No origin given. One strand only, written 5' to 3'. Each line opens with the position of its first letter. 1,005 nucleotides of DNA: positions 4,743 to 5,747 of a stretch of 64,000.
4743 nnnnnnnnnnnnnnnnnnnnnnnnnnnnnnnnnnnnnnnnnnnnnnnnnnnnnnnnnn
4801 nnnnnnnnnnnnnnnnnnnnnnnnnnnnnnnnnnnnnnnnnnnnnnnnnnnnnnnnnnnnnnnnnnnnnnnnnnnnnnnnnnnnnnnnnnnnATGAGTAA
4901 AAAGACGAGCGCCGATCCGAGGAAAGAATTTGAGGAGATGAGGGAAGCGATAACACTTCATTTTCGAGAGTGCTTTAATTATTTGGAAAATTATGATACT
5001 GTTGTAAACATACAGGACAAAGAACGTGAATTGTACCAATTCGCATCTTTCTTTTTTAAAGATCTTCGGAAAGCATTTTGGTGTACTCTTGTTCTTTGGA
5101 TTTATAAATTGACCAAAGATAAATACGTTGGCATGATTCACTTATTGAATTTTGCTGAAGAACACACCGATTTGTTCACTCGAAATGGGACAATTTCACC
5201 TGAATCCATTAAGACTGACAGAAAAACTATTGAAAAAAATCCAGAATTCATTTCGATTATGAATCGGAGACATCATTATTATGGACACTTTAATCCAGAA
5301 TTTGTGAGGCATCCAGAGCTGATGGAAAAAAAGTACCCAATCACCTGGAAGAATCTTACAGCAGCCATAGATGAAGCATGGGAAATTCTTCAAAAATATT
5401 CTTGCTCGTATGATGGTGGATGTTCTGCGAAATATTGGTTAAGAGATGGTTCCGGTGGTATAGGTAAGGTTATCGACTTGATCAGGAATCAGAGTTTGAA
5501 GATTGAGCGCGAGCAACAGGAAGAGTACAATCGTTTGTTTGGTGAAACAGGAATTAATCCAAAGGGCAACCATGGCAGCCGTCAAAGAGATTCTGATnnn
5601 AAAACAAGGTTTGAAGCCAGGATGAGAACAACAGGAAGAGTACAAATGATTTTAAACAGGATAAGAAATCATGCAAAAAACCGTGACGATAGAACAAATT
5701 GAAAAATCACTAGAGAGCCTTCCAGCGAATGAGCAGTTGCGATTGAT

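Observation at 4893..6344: Low-GC islet between an EamA transporter and gyrB: HEPN-motif protein plus VapBC-like TA, flanked by a 17-nt direct repeat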

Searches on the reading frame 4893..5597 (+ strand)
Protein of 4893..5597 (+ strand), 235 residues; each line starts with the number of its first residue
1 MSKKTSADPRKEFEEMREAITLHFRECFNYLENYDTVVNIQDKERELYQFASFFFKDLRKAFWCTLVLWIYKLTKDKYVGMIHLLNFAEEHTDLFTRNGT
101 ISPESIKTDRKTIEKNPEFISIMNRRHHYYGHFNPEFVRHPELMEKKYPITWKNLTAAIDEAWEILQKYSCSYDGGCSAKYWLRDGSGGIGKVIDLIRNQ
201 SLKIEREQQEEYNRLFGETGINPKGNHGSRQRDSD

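Call 4: search_protein_families(library=pfam, proteins=[window:4893-5597:+], max_evalue=1)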
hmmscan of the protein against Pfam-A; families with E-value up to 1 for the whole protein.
window:4893-5597:+ (235 aa): 2 families
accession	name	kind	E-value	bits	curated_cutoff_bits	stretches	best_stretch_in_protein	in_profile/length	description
PF18734.6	HEPN_AbiU2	-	5e-09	36.3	26.8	1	13-173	8-172/193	AbiU2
PF05615.18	THOC7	-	0.076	13.8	28.7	0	9-49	39-79/136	Tho complex subunit 7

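Call 5: search_protein_families(library=padloc, proteins=[window:4893-5597:+], max_evalue=1)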
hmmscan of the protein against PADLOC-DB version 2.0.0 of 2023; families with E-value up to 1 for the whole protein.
window:4893-5597:+ (235 aa): 0 families

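Call 7: find_homologous_proteins(query=window:4893-5597:+, max_evalue=0.001)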
Query window:4893-5597:+ (235 aa): 1 proteins with E <= 0.001 among 119 candidates.
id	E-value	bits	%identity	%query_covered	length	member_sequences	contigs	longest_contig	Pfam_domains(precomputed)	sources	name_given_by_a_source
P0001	1.2e-160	550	100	100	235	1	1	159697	PF18734.7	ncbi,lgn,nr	ncbi:MAG: hypothetical protein NTW14_08995 [bacterium]|nr:hypothetical protein [bacterium]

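Call 8: find_encoding_contigs(protein=window:4893-5597:+, flank=10000, max_places=10)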
Protein window:4893-5597:+ (235 aa): 1 contig read that carries it; 1 place shown.
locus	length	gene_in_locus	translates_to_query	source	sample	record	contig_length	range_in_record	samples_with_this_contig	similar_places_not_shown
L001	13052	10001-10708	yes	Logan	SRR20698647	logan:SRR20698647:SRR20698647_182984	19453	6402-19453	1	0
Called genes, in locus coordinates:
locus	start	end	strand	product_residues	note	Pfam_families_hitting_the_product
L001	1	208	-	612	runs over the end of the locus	PF01134:GIDA, PF21680:GIDA_C_1st (weak), PF13932:SAM_GIDA_C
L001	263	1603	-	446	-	PF10396:TrmE_N, PF12631:MnmE_helical, PF01926:MMR_HSR1, PF02421:FeoB_N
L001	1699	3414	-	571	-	PF14849:YidC_periplas, PF02096:60KD_IMP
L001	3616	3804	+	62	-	-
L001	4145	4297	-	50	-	-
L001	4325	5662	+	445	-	PF11638:DnaA_N, PF00308:Bac_DnaA, PF01695:IstB_IS21 (faint), PF08299:Bac_DnaA_C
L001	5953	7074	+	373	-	PF00712:DNA_pol3_beta, PF02767:DNA_pol3_beta_2, PF02768:DNA_pol3_beta_3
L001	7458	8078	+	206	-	PF08534:Redoxin, PF00578:AhpC-TSA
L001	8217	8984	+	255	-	PF18731:HEPN_Swt1 (faint)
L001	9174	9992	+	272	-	PF00892:EamA, PF08627:CRT-like (weak), PF00892:EamA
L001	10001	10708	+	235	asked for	PF18734:HEPN_AbiU2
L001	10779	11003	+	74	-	-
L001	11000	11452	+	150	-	PF01850:PIN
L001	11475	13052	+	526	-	?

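Call 10: search_protein_families(library=ncbifam, proteins=[window:4893-5597:+], max_evalue=1)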
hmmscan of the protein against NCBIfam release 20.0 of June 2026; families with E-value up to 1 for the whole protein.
window:4893-5597:+ (235 aa): 0 families

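Call 11: search_protein_families(library=phrogs, proteins=[window:4893-5597:+], max_evalue=0.1)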
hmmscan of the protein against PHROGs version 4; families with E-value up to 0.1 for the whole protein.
window:4893-5597:+ (235 aa): 0 families

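Call 18: search_protein_representatives(protein=window:4893-5597:+)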
Query: 235 residues. Proteins with E-value up to 0.001 (for the whole library): 40; up to 1e-10: 7; up to 1e-30: 1. The best 40 are listed.
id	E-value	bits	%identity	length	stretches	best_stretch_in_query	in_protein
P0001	3.9e-161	550.1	100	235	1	1-235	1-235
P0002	2.1e-27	112.4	34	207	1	12-191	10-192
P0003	1.6e-26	109.4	32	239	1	6-215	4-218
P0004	1.5e-25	106.3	32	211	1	10-205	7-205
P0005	2.5e-18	82.6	34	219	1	8-217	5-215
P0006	4.6e-12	62.1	26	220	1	8-205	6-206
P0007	1.8e-11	60.2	33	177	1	9-149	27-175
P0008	3.5e-10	56.0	30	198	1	9-174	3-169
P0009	3.7e-09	52.6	30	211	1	39-183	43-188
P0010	4.1e-09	52.5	28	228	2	26-109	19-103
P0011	4.9e-09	52.2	32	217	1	10-175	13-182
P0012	8.2e-09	51.5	33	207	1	12-176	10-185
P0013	3.1e-08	49.6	28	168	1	41-184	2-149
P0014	2.9e-07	46.4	27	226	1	9-176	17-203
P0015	5.5e-07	45.5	27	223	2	100-177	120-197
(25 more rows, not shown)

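Call 30: find_encoding_contigs(protein=P0002, flank=5000, max_places=4)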
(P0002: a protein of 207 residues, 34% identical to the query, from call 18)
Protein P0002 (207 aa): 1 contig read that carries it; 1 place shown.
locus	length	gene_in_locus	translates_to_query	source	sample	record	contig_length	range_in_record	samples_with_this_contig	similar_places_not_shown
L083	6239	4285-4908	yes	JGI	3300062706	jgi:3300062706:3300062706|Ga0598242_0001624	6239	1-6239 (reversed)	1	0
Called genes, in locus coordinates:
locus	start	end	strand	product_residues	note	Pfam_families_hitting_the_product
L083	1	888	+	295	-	?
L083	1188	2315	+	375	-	PF00712:DNA_pol3_beta, PF02767:DNA_pol3_beta_2, PF02768:DNA_pol3_beta_3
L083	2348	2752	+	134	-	PF05258:DciA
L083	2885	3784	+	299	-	PF00892:EamA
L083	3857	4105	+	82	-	-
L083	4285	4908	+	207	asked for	-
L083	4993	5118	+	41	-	-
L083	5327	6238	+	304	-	?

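Call 31: find_homologous_proteins(query=A1, max_evalue=0.001)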
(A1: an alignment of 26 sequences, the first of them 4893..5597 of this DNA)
Query A1 (26 sequences) (235 aa, profile of the alignment): 15 proteins with E <= 0.001 among 2544 candidates.
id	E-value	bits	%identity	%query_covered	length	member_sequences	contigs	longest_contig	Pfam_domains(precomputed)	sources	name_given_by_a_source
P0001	8.5e-59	217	100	100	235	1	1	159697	PF18734.7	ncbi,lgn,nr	ncbi:MAG: hypothetical protein NTW14_08995 [bacterium]|nr:hypothetical protein [bacterium]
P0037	2.0e-54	202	25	43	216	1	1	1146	PF18734.7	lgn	-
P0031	7.5e-52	194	23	63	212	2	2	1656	PF18734.7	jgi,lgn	jgi:hypothetical protein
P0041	2.5e-44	169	24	51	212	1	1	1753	PF18734.7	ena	-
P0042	1.3e-41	160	22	61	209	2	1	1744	PF18734.7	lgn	-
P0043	2.6e-39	153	29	49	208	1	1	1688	PF18734.7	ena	-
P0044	2.8e-39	153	24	71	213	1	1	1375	PF18734.7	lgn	-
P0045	1.9e-38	150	22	74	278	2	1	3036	PF18734.7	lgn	-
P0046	4.9e-38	149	24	60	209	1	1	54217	PF18734.7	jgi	-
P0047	1.7e-37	147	27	61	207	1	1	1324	PF18734.7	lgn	-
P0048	2.9e-37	146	22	49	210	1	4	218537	PF18734.7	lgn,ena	-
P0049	2.8e-36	143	23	60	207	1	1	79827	PF18734.7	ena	-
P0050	3.2e-36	143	22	49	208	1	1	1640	PF18734.7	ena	-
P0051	1.4e-33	134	26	72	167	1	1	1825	PF18734.7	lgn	-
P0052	4.6e-18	83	26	17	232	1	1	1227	PF18734.7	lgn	-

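Call 34: find_encoding_contigs(protein=P0003, flank=5000, max_places=4)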
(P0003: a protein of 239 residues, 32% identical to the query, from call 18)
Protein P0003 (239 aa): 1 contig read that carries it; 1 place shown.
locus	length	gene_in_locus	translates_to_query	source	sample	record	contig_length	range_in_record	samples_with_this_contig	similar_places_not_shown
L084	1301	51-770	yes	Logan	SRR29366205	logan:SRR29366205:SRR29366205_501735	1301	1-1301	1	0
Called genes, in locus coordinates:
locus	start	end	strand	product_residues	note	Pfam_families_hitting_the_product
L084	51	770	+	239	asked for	PF18734:HEPN_AbiU2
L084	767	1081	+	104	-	-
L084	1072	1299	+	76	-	?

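Call 35: find_encoding_contigs(protein=P0004, flank=5000, max_places=4)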
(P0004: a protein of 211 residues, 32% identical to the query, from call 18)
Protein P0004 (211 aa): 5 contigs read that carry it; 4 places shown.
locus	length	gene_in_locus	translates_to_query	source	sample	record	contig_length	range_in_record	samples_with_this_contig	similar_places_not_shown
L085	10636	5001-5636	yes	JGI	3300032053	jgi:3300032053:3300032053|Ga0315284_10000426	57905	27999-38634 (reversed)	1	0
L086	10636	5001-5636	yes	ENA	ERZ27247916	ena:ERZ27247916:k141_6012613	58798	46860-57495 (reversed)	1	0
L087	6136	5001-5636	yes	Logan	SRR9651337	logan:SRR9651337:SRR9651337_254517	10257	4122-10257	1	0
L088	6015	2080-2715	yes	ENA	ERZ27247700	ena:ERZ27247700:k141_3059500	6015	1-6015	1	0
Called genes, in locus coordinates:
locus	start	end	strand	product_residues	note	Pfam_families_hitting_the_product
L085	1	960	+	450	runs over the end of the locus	PF11638:DnaA_N, PF00308:Bac_DnaA, PF01695:IstB_IS21, PF08299:Bac_DnaA_C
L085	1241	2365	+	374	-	PF00712:DNA_pol3_beta, PF02767:DNA_pol3_beta_2, PF02768:DNA_pol3_beta_3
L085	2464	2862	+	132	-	PF05258:DciA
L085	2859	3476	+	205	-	PF00578:AhpC-TSA, PF08534:Redoxin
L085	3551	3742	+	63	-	-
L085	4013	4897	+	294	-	PF00892:EamA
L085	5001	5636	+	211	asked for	PF18734:HEPN_AbiU2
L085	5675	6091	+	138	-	-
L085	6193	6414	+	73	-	-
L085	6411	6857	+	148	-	PF01850:PIN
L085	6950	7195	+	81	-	-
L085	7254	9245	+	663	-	PF02518:HATPase_c, PF00204:DNA_gyraseB, PF01751:Toprim, PF00986:DNA_gyraseB_C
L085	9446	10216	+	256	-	PF12686:DUF3800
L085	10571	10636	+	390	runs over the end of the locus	PF04932:Wzy_C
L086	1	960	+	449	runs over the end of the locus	PF11638:DnaA_N, PF00308:Bac_DnaA, PF01695:IstB_IS21, PF08299:Bac_DnaA_C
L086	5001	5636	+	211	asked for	PF18734:HEPN_AbiU2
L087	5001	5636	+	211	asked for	PF18734:HEPN_AbiU2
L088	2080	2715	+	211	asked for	PF18734:HEPN_AbiU2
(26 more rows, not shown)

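Call 36: find_encoding_contigs(protein=P0005, flank=5000, max_places=4)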
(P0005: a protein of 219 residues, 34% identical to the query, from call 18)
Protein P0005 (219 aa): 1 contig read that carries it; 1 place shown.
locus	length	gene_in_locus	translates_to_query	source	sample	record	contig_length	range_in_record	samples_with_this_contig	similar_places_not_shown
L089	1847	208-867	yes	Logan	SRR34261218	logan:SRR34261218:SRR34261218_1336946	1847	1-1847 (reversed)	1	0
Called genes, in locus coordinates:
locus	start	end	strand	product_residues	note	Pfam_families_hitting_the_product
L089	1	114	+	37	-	?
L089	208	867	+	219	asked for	PF18734:HEPN_AbiU2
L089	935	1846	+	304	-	?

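Call 41: find_related_loci(query=A2, collection=metagenome_contigs, flank=6000)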
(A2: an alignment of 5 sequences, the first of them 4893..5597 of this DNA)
Query A2 (235 aa) in metagenome_contigs; peptide patterns used: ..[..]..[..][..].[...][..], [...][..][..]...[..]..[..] (x = any residue, [..] = any of these).
153 stretches matched a pattern; 34 encode a relative of the query (tblastn E <= 1e-3); 34 distinct loci.
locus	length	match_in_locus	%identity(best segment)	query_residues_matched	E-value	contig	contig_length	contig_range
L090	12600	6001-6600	32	9-205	7e-30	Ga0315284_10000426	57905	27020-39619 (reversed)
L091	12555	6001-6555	29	12-176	1e-16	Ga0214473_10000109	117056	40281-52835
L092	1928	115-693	25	1-177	8e-15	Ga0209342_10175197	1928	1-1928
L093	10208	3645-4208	24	6-175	5e-14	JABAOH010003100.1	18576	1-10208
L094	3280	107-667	25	7-175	7e-14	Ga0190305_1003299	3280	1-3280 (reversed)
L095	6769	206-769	24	6-175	9e-14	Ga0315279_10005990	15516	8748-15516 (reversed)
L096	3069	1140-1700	25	7-175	7e-14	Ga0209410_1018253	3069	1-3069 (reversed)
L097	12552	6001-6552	24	11-175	4e-13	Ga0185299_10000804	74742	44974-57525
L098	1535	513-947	27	51-177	1e-12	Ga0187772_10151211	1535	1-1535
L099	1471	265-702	24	51-177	4e-12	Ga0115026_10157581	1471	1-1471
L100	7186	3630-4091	28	42-175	2e-11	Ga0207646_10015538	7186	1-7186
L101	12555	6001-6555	23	11-177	3e-11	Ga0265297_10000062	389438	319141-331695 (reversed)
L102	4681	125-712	24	1-177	7e-11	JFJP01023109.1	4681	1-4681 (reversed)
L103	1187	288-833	23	11-175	8e-11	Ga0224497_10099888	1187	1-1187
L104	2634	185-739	24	11-177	1e-10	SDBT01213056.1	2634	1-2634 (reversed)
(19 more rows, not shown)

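Call 49: predict_structure(alignment_id=A1)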
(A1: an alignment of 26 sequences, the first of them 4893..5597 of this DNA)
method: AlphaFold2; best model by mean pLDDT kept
length: 235 residues; sequences in the alignment: 26
mean_pLDDT: 89.6   pTM: 0.82
mean pLDDT of the five models: 89.6, 89.0, 88.7, 88.1, 87.9
residues with pLDDT >= 90: 185; 70-90: 20; 50-70: 30; < 50: 0
segments of 3 or more residues with pLDDT < 50: none
pLDDT, mean of each block of 10 residues (from residue 1): 73 95 94 95 98 97 96 92 97 91 97 96 95 94 95 95 95 79 63 96 97 86 59 60
secondary structure, 60 per line:
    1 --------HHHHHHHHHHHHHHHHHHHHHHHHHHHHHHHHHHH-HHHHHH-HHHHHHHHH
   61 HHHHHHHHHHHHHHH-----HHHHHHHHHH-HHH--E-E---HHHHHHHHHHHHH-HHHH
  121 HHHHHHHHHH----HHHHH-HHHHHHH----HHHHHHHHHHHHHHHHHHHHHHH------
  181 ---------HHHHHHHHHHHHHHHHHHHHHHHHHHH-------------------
elements in order: H9-43 H45-50 H52-75 H81-90 H103-115 H117-130 H135-139 H141-147 H152-174 H190-216

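Call 51: search_solved_structures(query=A1, max_evalue=1)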
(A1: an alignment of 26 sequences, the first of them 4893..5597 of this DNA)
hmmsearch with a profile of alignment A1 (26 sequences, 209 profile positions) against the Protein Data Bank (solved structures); distinct sequences matched with E-value up to 1: 3.
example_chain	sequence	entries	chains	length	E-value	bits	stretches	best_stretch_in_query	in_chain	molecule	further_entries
6tgz_F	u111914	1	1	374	0.044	16.5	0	117-167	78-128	55 kDa immediate-early protein 1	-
8e9g_F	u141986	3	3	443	0.66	12.7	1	118-142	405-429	NADH-quinone oxidoreductase subunit F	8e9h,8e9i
7yko_A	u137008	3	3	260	0.92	12.2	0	27-74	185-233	Triacylglycerol lipase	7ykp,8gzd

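Call 76: find_related_loci(query=A2, collection=viral_contigs, flank=4000)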
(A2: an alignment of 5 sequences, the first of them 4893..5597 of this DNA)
Query A2 (235 aa) in viral_contigs; peptide patterns used: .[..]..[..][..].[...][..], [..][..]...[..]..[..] (x = any residue, [..] = any of these).
45 stretches matched a pattern, but none encodes a relative of the query by tblastn (E <= 1e-3).

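Call 77: search_dna_similar(query=window:4893-5597:+, collection=plasmids, mode=protein, max_evalue=0.001, max_rows=10)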
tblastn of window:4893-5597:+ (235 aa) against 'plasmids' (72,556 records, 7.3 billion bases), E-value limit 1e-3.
No match.
